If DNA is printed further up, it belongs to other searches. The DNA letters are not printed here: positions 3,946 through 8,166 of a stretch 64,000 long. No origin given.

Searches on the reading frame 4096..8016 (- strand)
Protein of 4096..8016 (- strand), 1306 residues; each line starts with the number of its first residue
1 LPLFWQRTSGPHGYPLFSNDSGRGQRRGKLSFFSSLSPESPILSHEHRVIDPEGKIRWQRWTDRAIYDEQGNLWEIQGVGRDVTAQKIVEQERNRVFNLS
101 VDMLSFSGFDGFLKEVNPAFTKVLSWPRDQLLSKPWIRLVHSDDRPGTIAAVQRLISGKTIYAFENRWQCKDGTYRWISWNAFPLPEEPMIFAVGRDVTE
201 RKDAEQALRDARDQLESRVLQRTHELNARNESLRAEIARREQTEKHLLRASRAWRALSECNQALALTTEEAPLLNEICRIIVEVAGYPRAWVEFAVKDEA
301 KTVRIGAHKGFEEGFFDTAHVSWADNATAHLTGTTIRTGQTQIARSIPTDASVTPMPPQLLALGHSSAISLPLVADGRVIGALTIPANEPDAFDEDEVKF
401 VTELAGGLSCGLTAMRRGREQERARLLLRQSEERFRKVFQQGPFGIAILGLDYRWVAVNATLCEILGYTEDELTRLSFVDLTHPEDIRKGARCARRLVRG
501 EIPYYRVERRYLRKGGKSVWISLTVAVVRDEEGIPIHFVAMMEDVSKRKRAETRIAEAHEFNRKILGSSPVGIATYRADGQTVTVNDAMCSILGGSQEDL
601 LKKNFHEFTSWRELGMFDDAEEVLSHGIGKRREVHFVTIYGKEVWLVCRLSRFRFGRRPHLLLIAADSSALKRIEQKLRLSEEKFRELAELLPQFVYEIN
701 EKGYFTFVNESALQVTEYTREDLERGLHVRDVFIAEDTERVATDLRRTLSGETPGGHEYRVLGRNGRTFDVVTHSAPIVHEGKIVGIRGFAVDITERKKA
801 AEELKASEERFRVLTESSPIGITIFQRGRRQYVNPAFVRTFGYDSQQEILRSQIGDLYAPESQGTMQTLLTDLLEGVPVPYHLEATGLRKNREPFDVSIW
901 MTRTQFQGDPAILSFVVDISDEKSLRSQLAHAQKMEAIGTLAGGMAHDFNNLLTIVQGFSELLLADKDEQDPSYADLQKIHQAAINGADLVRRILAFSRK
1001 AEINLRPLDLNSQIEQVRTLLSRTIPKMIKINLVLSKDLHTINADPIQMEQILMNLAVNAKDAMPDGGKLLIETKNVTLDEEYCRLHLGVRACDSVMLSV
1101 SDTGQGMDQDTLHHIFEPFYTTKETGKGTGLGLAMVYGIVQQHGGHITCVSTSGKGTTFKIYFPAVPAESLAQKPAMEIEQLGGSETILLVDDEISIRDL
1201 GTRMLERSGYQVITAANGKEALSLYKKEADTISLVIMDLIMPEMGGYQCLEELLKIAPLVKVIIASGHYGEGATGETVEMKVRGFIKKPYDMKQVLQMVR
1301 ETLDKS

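Call 31: search_protein_families(library=pfam, max_evalue=0.001, proteins=[window:4096-8016:-])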
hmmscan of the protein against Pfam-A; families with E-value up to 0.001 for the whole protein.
window:4096-8016:- (1306 aa): 12 families
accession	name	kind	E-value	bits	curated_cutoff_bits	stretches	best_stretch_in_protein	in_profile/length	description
PF13426.13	PAS_9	-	1.5e-54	183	27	5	445-546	3-102/103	PAS domain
PF08447.18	PAS_3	-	6.6e-54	180.6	25.6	3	116-185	4-75/89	PAS fold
PF00989.32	PAS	-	2.7e-46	156.7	22.6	5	433-545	1-113/113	PAS fold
PF08448.16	PAS_4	-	6.8e-46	155.5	23.1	3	440-550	2-110/110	PAS fold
PF13188.13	PAS_8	-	8.5e-25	86.2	21.8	2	809-859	1-52/65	PAS domain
PF02518.31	HATPase_c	-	2.2e-24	86.4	26.4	1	1045-1165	2-109/111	Histidine kinase-, DNA gyrase B-, and HSP90-like ATPase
PF00072.30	Response_reg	-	1.7e-21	76.9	30.2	1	1188-1300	1-111/111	Response regulator receiver domain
PF13185.12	GAF_2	-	6.4e-18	65.7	28.6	1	272-408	6-131/136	GAF domain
PF01590.32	GAF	-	4.8e-09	37.3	22.4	1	273-405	5-126/133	GAF domain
PF00512.31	HisKA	-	1.7e-07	31.6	26.9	1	939-1000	3-63/66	His Kinase A (phospho-acceptor) domain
PF14598.12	PAS_11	-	1e-06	29.1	25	0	454-496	13-55/109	PAS domain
PF13492.12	GAF_3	-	6.6e-05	23.8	27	1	334-409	48-124/129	GAF domain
